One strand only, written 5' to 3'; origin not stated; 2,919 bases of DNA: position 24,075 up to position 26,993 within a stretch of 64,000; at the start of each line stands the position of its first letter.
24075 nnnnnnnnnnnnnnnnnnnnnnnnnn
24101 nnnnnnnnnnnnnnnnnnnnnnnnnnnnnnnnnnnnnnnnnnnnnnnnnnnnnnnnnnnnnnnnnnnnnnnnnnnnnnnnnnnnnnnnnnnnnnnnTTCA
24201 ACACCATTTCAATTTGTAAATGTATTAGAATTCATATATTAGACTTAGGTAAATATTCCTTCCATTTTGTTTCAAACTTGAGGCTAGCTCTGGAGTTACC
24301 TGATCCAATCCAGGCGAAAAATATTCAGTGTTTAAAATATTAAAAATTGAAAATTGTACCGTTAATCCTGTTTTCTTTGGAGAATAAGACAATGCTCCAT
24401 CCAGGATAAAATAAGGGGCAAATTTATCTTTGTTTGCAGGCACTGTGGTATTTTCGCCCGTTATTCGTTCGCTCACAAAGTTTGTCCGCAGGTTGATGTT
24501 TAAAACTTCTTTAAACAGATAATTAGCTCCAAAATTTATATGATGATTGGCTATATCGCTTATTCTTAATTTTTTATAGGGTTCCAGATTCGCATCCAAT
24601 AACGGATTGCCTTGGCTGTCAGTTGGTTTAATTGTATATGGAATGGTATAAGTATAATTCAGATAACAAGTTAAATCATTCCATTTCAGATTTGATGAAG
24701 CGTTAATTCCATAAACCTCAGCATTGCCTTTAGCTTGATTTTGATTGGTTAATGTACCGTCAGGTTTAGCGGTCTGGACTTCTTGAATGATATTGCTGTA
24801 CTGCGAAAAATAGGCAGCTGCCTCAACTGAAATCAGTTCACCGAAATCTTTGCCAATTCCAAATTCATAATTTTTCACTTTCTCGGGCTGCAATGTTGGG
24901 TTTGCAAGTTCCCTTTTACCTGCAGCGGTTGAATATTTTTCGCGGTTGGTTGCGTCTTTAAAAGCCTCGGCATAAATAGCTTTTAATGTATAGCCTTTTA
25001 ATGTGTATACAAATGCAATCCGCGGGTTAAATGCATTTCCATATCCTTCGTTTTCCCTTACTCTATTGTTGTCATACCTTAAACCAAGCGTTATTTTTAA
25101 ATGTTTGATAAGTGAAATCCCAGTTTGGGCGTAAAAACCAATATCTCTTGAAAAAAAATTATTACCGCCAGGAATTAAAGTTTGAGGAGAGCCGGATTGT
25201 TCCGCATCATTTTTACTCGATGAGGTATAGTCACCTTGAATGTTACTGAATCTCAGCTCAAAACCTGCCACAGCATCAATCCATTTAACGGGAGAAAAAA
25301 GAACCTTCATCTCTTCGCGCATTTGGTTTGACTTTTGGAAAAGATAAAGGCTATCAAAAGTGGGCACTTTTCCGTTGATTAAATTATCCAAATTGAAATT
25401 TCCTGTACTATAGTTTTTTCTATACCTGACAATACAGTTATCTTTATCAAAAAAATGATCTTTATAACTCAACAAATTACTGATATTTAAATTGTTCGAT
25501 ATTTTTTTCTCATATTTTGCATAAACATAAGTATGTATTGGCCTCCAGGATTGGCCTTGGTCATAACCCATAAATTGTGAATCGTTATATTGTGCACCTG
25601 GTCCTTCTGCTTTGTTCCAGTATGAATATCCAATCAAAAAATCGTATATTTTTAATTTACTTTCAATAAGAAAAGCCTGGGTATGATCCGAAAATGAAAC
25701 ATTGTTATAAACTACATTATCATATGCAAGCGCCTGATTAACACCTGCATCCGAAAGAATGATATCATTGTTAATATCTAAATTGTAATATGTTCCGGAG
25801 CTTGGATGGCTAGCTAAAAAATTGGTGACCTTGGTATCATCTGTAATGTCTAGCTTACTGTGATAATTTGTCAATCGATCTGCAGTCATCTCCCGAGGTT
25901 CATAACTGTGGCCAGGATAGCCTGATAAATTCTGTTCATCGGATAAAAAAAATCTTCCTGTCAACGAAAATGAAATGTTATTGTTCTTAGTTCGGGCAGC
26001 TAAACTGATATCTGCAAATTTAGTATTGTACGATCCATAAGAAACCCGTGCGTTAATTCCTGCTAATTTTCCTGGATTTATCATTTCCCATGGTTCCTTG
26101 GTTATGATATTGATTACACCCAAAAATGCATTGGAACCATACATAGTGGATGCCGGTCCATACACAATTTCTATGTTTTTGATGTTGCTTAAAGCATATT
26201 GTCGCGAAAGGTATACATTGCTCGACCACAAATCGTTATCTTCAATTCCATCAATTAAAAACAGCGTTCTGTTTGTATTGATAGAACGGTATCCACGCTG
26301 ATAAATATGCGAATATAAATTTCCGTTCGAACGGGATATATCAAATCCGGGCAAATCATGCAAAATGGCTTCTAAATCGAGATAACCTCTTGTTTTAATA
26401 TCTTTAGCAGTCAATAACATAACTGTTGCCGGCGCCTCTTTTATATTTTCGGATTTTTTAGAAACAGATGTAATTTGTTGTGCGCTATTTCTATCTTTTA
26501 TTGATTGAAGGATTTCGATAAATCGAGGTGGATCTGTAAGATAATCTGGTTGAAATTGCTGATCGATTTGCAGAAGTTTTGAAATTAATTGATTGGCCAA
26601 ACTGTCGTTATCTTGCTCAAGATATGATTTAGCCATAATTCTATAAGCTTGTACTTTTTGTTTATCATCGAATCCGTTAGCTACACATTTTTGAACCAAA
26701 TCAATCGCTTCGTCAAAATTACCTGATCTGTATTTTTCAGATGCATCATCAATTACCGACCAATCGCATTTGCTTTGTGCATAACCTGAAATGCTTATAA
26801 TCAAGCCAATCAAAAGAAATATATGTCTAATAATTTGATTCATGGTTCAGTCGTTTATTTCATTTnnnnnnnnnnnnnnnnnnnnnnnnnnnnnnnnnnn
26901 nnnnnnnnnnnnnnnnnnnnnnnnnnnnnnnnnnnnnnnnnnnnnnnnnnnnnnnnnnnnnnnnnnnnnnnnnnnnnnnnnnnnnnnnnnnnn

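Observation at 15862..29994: Six co-directional genes spanning every envelope compartment: candidate undescribed sensing/transport module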

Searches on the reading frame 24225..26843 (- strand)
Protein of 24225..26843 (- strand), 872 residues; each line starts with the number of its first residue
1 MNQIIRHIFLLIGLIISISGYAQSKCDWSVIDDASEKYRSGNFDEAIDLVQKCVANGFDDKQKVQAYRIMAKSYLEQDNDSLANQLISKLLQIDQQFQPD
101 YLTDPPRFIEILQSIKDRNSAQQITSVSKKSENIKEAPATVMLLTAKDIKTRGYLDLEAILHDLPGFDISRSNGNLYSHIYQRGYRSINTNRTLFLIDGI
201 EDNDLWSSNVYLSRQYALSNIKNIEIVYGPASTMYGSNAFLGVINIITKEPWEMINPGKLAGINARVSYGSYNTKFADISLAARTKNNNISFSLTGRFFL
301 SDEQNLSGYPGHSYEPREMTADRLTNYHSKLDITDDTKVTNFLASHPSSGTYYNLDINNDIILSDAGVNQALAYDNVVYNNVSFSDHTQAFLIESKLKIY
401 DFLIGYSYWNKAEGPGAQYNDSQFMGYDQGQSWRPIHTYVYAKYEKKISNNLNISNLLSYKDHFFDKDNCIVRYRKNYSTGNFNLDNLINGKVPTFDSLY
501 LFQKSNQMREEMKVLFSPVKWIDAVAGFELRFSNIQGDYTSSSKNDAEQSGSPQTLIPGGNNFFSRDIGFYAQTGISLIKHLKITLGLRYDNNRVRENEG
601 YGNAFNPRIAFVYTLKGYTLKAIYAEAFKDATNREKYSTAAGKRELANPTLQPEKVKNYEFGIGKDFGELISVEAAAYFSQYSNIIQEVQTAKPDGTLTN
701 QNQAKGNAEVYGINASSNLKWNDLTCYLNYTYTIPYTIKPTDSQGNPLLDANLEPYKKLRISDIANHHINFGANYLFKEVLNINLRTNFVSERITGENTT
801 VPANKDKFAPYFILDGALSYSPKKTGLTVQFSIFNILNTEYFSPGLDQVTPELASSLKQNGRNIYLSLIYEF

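Call 3: search_protein_families(library=pfam, proteins=[window:24225-26843:-], max_evalue=0.01)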
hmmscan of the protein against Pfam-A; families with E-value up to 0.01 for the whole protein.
window:24225-26843:- (872 aa): 2 families
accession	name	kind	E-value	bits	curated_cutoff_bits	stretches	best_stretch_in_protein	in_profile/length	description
PF00593.30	TonB_dep_Rec_b-barrel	-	4.2e-35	122.9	27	1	405-836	20-436/436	TonB dependent receptor-like, beta-barrel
PF07715.20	Plug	-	6.6e-17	62.4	23.9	1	134-243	2-107/107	TonB-dependent Receptor Plug Domain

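Call 4: search_protein_families(library=ncbifam, proteins=[window:24225-26843:-], max_evalue=0.01)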
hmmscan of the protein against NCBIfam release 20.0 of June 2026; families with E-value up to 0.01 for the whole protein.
window:24225-26843:- (872 aa): 22 families
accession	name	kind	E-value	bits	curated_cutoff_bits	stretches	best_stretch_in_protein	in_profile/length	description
TIGR01785.1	TonB-hemin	subfamily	9.4e-53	179.7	316.85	2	541-872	343-677/677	TonB-dependent heme/hemoglobin receptor family protein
TIGR01786.1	TonB-hemlactrns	subfamily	4.6e-49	167.4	323.75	1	128-872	11-719/719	TonB-dependent hemoglobin/transferrin/lactoferrin family receptor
TIGR01783.1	TonB-siderophor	subfamily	1.1e-36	126.7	223.5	2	553-872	364-649/649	TonB-dependent siderophore receptor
NF053590.1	TonB_dep_TOL0244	equivalog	1.3e-31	109.9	645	2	123-251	14-142/604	TOL_0244 family TonB-dependent receptor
TIGR01779.1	TonB-B12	equivalog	1.1e-29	103.4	599.7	2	121-295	29-193/614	TonB-dependent vitamin B12 receptor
NF010010.0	PRK13483.1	equivalog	1.4e-27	96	927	2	118-313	31-228/660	ligand-gated channel protein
NF050067.1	TonBEntbctnRecCfrA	equivalog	5.8e-26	91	1200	2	121-250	27-159/698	TonB-dependent ferric enterobactin receptor CfrA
NF007926.1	PRK10641.1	equivalog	7.1e-26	90.9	836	2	118-269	25-174/617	TonB-dependent vitamin B12 receptor BtuB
NF010012.0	PRK13486.1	equivalog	1.3e-24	86.5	924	2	124-268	29-177/696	TonB-dependent receptor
NF007478.2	PRK10064.1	equivalog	2.1e-21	75.9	745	2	119-250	29-159/663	catecholate siderophore receptor CirA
NF010038.0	PRK13513.1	equivalog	1.6e-20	73.2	942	2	120-250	35-166/659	ligand-gated channel protein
NF010011.0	PRK13484.1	equivalog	8.6e-18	63.9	1197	2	117-253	27-163/682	IreA family TonB-dependent siderophore receptor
TIGR01776.1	TonB-tbp-lbp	subfamily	5.5e-16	57.7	468.8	2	219-289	159-228/946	lactoferrin/transferrin family TonB-dependent receptor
NF049947.1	TonB_dep_PCPU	exception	8.9e-14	50.6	800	2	149-295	62-207/685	TonB-dependent receptor, PCPU motif-type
NF049945.1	TonB_dep_FCYXU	equivalog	4.5e-13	48.7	825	1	132-293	48-209/697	TonB-dependent receptor, FCYXU motif-type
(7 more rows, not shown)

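Call 47: search_protein_families(library=padloc, proteins=[window:24225-26843:-], max_evalue=0.01)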
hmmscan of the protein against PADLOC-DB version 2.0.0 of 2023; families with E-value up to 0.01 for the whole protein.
window:24225-26843:- (872 aa): 0 families

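Call 48: search_solved_structures(query=window:24225-26843:-, max_evalue=0.00001)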
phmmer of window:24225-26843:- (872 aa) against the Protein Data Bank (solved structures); distinct sequences matched with E-value up to 0.00001: 29.
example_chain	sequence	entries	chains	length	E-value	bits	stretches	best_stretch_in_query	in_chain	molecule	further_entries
2hdf_A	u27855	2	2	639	6.6e-17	64.1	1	122-250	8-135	Colicin I receptor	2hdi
8the_A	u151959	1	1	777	7.9e-17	63.9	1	128-276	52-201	Heme/hemoglobin uptake outer membrane receptor PhuR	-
9nn6_A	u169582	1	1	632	1.8e-16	62.7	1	125-250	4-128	Colicin I receptor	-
3m8b_A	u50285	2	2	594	5.8e-13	51.1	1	137-258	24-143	Vitamin B12 transporter btuB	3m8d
3rgm_A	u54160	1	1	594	6.4e-13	51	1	137-258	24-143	Vitamin B12 transporter BtuB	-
3rgn_A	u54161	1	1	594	7.3e-13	50.8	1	137-258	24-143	Vitamin B12 transporter BtuB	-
1nqe_A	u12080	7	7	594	7.4e-13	50.7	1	137-258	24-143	Vitamin B12 receptor | Vitamin B12 transporter btuB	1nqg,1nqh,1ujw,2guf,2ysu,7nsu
2gsk_A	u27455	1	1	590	7.6e-13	50.7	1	137-258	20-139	Vitamin B12 transporter btuB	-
1nqf_A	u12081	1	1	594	8.4e-13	50.6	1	137-258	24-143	Vitamin B12 receptor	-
5fp2_A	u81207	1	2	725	3.8e-11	45.1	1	131-360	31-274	FERRIC ENTEROBACTIN RECEPTOR PIRA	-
3efm_A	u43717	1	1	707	1.7e-09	39.6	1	132-292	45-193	Ferric alcaligin siderophore receptor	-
6r1f_A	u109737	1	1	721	5.3e-09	38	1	125-252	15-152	Ferric enterobactin receptor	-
6i2j_A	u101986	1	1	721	5.3e-09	38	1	125-252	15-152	Ferric enterobactin receptor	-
5mzs_A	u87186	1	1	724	5.4e-09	38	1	125-252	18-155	Ferric enterobactin receptor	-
6q5e_A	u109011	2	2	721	5.4e-09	37.9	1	125-252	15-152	Ferric enterobactin receptor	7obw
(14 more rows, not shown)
